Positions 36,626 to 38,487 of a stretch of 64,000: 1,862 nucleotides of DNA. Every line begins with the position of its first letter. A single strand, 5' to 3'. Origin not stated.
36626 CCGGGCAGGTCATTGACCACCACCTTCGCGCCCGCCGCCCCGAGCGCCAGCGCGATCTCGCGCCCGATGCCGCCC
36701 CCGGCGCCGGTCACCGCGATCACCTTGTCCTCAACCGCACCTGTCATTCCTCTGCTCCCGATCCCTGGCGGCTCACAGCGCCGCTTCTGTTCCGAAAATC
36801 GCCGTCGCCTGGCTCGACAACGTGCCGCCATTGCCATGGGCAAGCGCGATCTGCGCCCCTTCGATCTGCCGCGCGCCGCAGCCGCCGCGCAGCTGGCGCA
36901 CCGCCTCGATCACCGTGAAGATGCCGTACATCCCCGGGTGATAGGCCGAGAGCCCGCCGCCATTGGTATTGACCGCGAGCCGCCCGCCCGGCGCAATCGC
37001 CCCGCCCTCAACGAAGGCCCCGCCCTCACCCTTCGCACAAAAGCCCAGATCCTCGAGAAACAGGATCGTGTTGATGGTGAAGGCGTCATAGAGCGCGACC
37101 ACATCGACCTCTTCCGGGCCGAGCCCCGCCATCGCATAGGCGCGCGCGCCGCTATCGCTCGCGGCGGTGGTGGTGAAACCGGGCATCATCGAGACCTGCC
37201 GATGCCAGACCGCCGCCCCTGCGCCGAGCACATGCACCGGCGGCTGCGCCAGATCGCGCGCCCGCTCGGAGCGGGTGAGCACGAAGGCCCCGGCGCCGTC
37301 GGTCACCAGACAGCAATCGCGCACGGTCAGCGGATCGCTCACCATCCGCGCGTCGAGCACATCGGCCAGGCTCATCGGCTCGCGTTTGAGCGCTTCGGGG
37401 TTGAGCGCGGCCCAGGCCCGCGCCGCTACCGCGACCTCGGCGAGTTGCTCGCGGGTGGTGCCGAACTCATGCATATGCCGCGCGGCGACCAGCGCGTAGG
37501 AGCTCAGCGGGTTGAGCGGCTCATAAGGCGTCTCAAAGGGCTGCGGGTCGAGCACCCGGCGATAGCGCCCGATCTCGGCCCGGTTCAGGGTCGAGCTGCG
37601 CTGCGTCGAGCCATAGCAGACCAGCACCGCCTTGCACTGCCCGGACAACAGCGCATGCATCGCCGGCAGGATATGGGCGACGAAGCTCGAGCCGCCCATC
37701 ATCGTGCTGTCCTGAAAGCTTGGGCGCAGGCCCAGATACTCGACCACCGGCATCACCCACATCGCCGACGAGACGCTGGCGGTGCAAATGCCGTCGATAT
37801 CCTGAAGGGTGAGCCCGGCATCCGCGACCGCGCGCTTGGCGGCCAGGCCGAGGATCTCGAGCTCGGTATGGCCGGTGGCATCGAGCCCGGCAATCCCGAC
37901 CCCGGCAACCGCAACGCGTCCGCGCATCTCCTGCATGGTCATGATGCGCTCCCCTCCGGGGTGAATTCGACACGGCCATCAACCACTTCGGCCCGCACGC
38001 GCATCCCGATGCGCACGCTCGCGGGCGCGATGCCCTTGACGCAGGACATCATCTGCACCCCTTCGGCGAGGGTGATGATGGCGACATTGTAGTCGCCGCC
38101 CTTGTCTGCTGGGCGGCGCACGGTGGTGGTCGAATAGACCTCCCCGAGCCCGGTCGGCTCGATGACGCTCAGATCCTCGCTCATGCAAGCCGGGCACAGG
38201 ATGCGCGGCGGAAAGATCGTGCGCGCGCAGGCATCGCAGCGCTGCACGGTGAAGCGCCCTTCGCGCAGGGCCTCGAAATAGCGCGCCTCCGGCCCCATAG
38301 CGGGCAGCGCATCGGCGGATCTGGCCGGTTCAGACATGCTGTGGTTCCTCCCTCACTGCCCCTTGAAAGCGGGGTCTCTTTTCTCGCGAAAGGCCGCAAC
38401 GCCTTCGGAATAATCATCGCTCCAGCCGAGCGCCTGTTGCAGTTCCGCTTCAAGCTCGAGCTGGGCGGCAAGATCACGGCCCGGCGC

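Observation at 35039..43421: Nine-gene translationally coupled operon for CoA-dependent beta-oxidation-like catabolism of an unusual acid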

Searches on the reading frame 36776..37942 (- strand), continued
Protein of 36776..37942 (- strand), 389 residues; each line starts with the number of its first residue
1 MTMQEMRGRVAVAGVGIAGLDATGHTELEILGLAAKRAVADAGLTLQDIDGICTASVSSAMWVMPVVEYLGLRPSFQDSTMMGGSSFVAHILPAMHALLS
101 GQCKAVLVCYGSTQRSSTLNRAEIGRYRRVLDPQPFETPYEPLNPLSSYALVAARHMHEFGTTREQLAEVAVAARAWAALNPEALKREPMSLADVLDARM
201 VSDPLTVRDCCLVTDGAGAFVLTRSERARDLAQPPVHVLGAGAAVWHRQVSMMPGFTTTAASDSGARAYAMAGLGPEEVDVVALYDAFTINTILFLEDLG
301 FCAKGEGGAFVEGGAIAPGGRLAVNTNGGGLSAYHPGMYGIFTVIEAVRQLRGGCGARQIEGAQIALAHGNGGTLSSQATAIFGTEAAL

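Call 18: find_homologous_proteins(query=window:36776-37942:-, max_evalue=1e-50)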
Query window:36776-37942:- (389 aa): 8000 proteins with E <= 1e-50 among 8000 candidates; the best 120 are listed.
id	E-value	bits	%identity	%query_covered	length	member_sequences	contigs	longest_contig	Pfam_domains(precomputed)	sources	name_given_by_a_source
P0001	7.5e-253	856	100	100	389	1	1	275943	PF22691.3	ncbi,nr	ncbi:MAG: acetyl-CoA acetyltransferase [Neomegalonema sp.]|nr:acetyl-CoA acetyltransferase [Neomegal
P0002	2.7e-212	723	83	100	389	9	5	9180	PF02803.25,PF22691.3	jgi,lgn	jgi:acetyl-CoA acetyltransferase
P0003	1.1e-190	652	74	100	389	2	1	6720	PF02803.25,PF22691.3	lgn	-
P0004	4.7e-187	640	74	100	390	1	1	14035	PF02803.25,PF22691.3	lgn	-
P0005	5.6e-187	639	73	99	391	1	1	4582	PF02803.25,PF22691.3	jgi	jgi:acetyl-CoA acetyltransferase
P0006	8.7e-187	639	73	100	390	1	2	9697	PF02803.25,PF00108.30,PF22691.3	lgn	-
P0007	2.2e-186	637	73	100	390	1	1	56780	PF02803.25,PF00108.30,PF22691.3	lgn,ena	-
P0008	2.5e-186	637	73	100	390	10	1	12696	PF02803.25,PF22691.3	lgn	-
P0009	2.6e-186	637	73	100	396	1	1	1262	PF02803.25,PF22691.3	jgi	jgi:acetyl-CoA acetyltransferase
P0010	2.8e-186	637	73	100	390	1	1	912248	PF02803.25,PF00108.30,PF22691.3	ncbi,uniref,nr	ncbi:thiolase [Schauerella aestuarii]|uniref:thiolase n=1 Tax=Schauerella aestuarii TaxID=2511204 Re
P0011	4.7e-186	636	72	99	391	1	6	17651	PF02803.25,PF22691.3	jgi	jgi:acetyl-CoA acetyltransferase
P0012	4.7e-186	636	73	100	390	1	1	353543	PF02803.25,PF00108.30,PF22691.3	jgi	-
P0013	5.8e-186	636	73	100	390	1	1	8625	PF02803.25,PF22691.3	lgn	-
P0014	6.6e-186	636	73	100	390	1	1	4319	PF02803.25,PF22691.3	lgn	-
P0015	6.8e-186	636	73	100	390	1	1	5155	PF02803.25,PF00108.30,PF22691.3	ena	-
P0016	1.4e-185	635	73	99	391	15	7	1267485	PF02803.25,PF00108.30,PF22691.3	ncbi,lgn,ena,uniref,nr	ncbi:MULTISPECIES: thiolase [Bordetella]|uniref:Thiolase n=1 Tax=Bordetella genomosp. 4 TaxID=463044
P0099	1.5e-182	625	71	100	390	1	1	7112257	PF02803.25,PF22691.3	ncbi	ncbi:thiolase [Achromobacter aloeverae]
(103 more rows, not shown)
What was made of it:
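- Tried and rejected: The source was identified instead from a 100%-identical NCBI entry, a Neomegalonema sp. MAG (call 18).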

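Call 19: find_encoding_contigs(protein=P0016, flank=10000, max_places=2)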
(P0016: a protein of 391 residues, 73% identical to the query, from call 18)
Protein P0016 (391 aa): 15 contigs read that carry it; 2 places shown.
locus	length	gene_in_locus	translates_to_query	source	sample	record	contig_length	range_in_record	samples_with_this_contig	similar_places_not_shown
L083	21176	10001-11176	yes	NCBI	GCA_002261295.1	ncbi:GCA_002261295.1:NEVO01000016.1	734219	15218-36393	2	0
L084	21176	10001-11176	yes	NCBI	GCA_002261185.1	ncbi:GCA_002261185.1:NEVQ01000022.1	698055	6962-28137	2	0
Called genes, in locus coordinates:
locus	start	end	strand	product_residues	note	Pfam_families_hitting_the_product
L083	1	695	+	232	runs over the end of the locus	PF12710:HAD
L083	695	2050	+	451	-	PF01743:PolyA_pol, PF12627:PolyA_pol_RNAbd, PF12626:PolyA_pol_arg_C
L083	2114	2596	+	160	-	PF01288:HPPK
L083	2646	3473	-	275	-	PF03328:HpcH_HpaI, PF15617:C-C_Bond_Lyase (faint)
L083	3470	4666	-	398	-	PF02515:CoA_transf_3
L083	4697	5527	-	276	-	PF13452:FAS1_DH_region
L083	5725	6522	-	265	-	PF00378:ECH_1, PF16113:ECH_2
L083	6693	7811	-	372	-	PF02771:Acyl-CoA_dh_N, PF02770:Acyl-CoA_dh_M (weak), PF00441:Acyl-CoA_dh_1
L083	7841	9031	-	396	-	PF02771:Acyl-CoA_dh_N, PF02770:Acyl-CoA_dh_M, PF00441:Acyl-CoA_dh_1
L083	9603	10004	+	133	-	PF12172:zf-ChsH2, PF01796:OB_ChsH2_C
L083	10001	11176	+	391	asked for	PF00108:Thiolase_N (faint), PF02803:Thiolase_C (weak), PF22691:Thiolase_C_1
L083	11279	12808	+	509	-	PF00501:AMP-binding, PF13193:AMP-binding_C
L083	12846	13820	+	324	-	PF03401:TctC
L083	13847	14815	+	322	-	PF03060:NMO, PF01070:FMN_dh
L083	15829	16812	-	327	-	PF03401:TctC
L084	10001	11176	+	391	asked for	PF00108:Thiolase_N (faint), PF02803:Thiolase_C (weak), PF22691:Thiolase_C_1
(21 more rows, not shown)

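Call 20: find_encoding_contigs(protein=P0002, flank=10000, max_places=3)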
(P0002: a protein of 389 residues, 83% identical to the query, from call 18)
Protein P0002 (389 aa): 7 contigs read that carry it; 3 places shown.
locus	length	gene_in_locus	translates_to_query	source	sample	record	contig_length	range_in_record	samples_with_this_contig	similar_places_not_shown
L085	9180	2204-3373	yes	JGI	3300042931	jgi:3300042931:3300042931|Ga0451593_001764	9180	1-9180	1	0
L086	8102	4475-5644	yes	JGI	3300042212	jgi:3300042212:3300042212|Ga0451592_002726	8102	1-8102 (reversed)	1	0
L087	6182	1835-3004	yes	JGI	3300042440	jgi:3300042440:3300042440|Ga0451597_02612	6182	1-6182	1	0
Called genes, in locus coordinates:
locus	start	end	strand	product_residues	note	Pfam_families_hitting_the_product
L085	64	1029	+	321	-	PF03060:NMO, PF01070:FMN_dh (weak)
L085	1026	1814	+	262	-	PF00378:ECH_1, PF16113:ECH_2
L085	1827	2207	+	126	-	PF12172:zf-ChsH2, PF01796:OB_ChsH2_C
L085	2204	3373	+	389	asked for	PF02803:Thiolase_C (faint), PF22691:Thiolase_C_1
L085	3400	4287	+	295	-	PF00106:adh_short, PF08659:KR, PF13561:adh_short_C2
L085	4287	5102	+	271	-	PF22622:MFE-2_hydrat-2_N, PF13452:FAS1_DH_region, PF01575:MaoC_dehydratas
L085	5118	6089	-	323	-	PF00126:HTH_1, PF03466:LysR_substrate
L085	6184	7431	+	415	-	PF02771:Acyl-CoA_dh_N, PF02770:Acyl-CoA_dh_M, PF00441:Acyl-CoA_dh_1, PF08028:Acyl-CoA_dh_2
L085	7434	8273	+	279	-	PF13452:FAS1_DH_region, PF27832:Htd2 (weak)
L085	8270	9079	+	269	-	PF03328:HpcH_HpaI, PF15617:C-C_Bond_Lyase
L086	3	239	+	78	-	?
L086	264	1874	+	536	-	PF00501:AMP-binding, PF13193:AMP-binding_C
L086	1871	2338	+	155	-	PF01575:MaoC_dehydratas, PF13452:FAS1_DH_region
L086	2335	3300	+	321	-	PF03060:NMO, PF01070:FMN_dh (weak)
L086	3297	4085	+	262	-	PF00378:ECH_1, PF16113:ECH_2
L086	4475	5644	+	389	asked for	PF02803:Thiolase_C (faint), PF22691:Thiolase_C_1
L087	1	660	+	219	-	?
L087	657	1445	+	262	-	PF00378:ECH_1, PF16113:ECH_2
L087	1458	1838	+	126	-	PF12172:zf-ChsH2, PF01796:OB_ChsH2_C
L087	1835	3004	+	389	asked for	PF02803:Thiolase_C (faint), PF22691:Thiolase_C_1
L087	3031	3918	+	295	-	PF00106:adh_short, PF08659:KR, PF13561:adh_short_C2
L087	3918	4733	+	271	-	PF22622:MFE-2_hydrat-2_N, PF13452:FAS1_DH_region, PF01575:MaoC_dehydratas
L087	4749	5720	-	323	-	PF00126:HTH_1, PF03466:LysR_substrate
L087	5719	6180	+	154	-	?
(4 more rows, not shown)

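Call 21: find_encoding_contigs(protein=P0001, flank=10000, max_places=2)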
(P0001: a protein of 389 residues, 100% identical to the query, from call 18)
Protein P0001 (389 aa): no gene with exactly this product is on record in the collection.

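Call 47: find_encoding_contigs(protein=P0007, flank=10000, max_places=1)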
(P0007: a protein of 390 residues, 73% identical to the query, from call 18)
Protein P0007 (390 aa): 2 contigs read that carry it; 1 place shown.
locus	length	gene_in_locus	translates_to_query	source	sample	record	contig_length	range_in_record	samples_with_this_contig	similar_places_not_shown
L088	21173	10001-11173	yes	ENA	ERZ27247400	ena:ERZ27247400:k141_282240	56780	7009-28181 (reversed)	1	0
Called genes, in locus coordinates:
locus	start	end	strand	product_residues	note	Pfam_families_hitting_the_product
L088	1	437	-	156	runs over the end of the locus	PF00903:Glyoxalase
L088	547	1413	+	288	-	PF00126:HTH_1, PF03466:LysR_substrate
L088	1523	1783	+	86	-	PF10982:DUF2789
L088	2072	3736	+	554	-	PF08269:dCache_2, PF17200:sCache_2, PF17201:Cache_3-Cache_2, PF00015:MCPsignal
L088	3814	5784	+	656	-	PF20091:Abhydrolase_10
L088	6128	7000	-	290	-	PF00378:ECH_1, PF16113:ECH_2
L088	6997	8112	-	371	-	PF02771:Acyl-CoA_dh_N, PF02770:Acyl-CoA_dh_M (weak), PF00441:Acyl-CoA_dh_1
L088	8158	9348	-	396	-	PF02771:Acyl-CoA_dh_N, PF02770:Acyl-CoA_dh_M, PF00441:Acyl-CoA_dh_1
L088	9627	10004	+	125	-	PF12172:zf-ChsH2, PF01796:OB_ChsH2_C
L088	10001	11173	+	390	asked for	PF00108:Thiolase_N (faint), PF02803:Thiolase_C (weak), PF22691:Thiolase_C_1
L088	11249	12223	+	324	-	PF03401:TctC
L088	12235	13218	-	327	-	PF03401:TctC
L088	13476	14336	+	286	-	PF22622:MFE-2_hydrat-2_N, PF13452:FAS1_DH_region, PF01575:MaoC_dehydratas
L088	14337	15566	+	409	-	PF02515:CoA_transf_3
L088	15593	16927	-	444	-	PF05977:MFS_3, PF07690:MFS_1, PF05977:MFS_3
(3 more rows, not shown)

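Call 48: find_encoding_contigs(protein=P0004, flank=10000, max_places=1)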
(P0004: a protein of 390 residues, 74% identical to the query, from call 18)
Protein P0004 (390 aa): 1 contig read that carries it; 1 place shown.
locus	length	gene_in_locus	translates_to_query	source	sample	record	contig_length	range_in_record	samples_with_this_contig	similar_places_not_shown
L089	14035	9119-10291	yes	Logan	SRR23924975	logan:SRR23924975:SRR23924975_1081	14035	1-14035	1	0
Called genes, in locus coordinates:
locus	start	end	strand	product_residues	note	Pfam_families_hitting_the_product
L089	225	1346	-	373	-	PF02771:Acyl-CoA_dh_N, PF02770:Acyl-CoA_dh_M (weak), PF00441:Acyl-CoA_dh_1, PF08028:Acyl-CoA_dh_2 (weak)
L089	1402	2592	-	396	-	PF02771:Acyl-CoA_dh_N, PF02770:Acyl-CoA_dh_M, PF00441:Acyl-CoA_dh_1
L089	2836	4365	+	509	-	PF00501:AMP-binding, PF13193:AMP-binding_C (weak)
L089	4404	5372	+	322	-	PF03401:TctC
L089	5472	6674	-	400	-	PF02515:CoA_transf_3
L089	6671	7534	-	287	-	PF22622:MFE-2_hydrat-2_N, PF13452:FAS1_DH_region (weak), PF01575:MaoC_dehydratas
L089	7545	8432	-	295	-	PF00106:adh_short, PF08659:KR, PF13561:adh_short_C2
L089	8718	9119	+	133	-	PF12172:zf-ChsH2, PF01796:OB_ChsH2_C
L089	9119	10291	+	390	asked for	PF02803:Thiolase_C (weak), PF22691:Thiolase_C_1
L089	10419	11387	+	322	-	PF03401:TctC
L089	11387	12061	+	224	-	PF01144:CoA_trans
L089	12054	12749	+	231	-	PF01144:CoA_trans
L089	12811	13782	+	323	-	PF03401:TctC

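Call 49: find_encoding_contigs(protein=P0099, flank=10000, max_places=1)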
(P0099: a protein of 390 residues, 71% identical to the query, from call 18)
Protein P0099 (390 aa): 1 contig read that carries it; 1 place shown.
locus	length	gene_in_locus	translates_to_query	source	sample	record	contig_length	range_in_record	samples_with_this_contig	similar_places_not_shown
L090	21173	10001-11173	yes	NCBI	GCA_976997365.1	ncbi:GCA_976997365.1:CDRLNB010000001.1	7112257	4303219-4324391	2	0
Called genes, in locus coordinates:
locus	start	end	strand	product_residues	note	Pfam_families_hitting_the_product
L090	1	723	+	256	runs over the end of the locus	PF00106:adh_short, PF08659:KR, PF13561:adh_short_C2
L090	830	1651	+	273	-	PF05721:PhyH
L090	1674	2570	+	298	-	PF01522:Polysacc_deac_1 (weak)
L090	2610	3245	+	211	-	PF01613:Flavin_Reduct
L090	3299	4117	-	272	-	PF03328:HpcH_HpaI, PF15617:C-C_Bond_Lyase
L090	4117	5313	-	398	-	PF02515:CoA_transf_3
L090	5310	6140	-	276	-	PF13452:FAS1_DH_region (weak)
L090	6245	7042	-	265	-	PF00378:ECH_1, PF16113:ECH_2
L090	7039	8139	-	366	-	PF02771:Acyl-CoA_dh_N, PF02770:Acyl-CoA_dh_M (weak), PF00441:Acyl-CoA_dh_1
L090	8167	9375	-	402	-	PF02771:Acyl-CoA_dh_N, PF02770:Acyl-CoA_dh_M, PF00441:Acyl-CoA_dh_1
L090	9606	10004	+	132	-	PF12172:zf-ChsH2, PF01796:OB_ChsH2_C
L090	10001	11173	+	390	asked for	PF02803:Thiolase_C (faint), PF22691:Thiolase_C_1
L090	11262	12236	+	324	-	PF03401:TctC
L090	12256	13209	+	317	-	PF03060:NMO, PF01070:FMN_dh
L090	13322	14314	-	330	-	PF03401:TctC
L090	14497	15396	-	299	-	PF00126:HTH_1, PF03466:LysR_substrate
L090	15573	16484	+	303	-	PF00106:adh_short, PF08659:KR, PF13561:adh_short_C2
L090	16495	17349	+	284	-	PF13452:FAS1_DH_region, PF22622:MFE-2_hydrat-2_N, PF01575:MaoC_dehydratas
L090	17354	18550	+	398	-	PF02515:CoA_transf_3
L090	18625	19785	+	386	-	PF02771:Acyl-CoA_dh_N, PF02770:Acyl-CoA_dh_M, PF00441:Acyl-CoA_dh_1, PF08028:Acyl-CoA_dh_2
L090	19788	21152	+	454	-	PF03972:MmgE_PrpD_N, PF19305:MmgE_PrpD_C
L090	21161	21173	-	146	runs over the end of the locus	PF03061:4HBT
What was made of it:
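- Orthologous clusters carry TctC or LivK-type carboxylate transporters and itaconate genes (calls 19, 49).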

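Call 58: find_related_loci(query=window:36776-37942:-, collection=metagenome_contigs, flank=10000)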
Query window:36776-37942:- (389 aa) in metagenome_contigs; peptide patterns used: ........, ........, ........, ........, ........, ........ (x = any residue, [..] = any of these).
600 stretches matched a pattern (row limit reached: there are more); 594 encode a relative of the query (tblastn E <= 1e-3); the best 80 are kept; 80 distinct loci.
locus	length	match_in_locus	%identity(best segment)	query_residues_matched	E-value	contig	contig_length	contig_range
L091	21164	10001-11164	73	3-389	0e+0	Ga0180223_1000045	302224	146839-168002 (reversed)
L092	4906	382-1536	72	2-385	0e+0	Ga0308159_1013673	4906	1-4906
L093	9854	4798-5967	71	1-389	0e+0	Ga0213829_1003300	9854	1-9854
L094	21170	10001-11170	69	1-389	0e+0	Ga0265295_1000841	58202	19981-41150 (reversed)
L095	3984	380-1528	72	3-384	0e+0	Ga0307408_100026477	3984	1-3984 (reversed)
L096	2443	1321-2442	73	2-374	0e+0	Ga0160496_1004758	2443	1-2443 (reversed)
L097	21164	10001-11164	72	3-389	0e+0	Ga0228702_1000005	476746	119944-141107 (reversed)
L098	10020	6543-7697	72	6-389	0e+0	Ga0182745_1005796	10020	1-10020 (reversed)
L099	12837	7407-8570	72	3-389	0e+0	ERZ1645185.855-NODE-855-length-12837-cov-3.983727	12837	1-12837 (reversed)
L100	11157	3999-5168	67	1-389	3e-178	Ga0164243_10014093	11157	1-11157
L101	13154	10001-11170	70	1-389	1e-177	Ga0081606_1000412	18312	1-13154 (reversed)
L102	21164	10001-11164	70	3-389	2e-177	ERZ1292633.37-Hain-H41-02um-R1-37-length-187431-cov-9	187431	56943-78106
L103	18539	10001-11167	70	2-389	5e-177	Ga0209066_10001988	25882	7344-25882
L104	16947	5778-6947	68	1-389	2e-176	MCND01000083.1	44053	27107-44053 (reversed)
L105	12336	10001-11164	70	3-389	5e-176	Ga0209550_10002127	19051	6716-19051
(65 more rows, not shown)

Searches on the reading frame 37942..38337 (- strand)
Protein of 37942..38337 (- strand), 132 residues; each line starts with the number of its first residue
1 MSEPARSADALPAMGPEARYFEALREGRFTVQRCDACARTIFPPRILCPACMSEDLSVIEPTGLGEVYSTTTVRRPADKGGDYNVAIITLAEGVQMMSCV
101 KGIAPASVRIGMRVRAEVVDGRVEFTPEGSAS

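Call 5: search_protein_families(library=pfam, proteins=[window:37942-38337:-])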
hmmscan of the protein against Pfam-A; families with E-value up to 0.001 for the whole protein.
window:37942-38337:- (132 aa): 2 families
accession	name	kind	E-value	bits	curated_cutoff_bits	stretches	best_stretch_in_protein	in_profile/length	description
PF01796.24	OB_ChsH2_C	-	7.5e-15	55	27.1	1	63-118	6-64/65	ChsH2, C-terminal OB-fold domain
PF12172.15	zf-ChsH2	-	1.1e-13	51.1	23.2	1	21-56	1-36/37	ChsH2, rubredoxin-like zinc ribbon domain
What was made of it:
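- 37939..38337 (-): Gene F: stand-alone DUF35 protein (C-x2-C-x10-C-x2-C zinc ribbon plus OB fold), 132 aa. Pfam zf-ChsH2 plus OB_ChsH2_C (call 5).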

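Call 6: search_protein_families(library=ncbifam, proteins=[window:37942-38337:-])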
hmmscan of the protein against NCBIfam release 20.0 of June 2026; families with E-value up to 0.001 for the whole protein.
window:37942-38337:- (132 aa): 1 family
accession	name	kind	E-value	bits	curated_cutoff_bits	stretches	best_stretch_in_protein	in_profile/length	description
NF053627.1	BnzsclthlBbsAGT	equivalog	9.4e-06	25.7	250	1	32-123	39-128/145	benzoylsuccinyl-CoA thiolase subunit BbsA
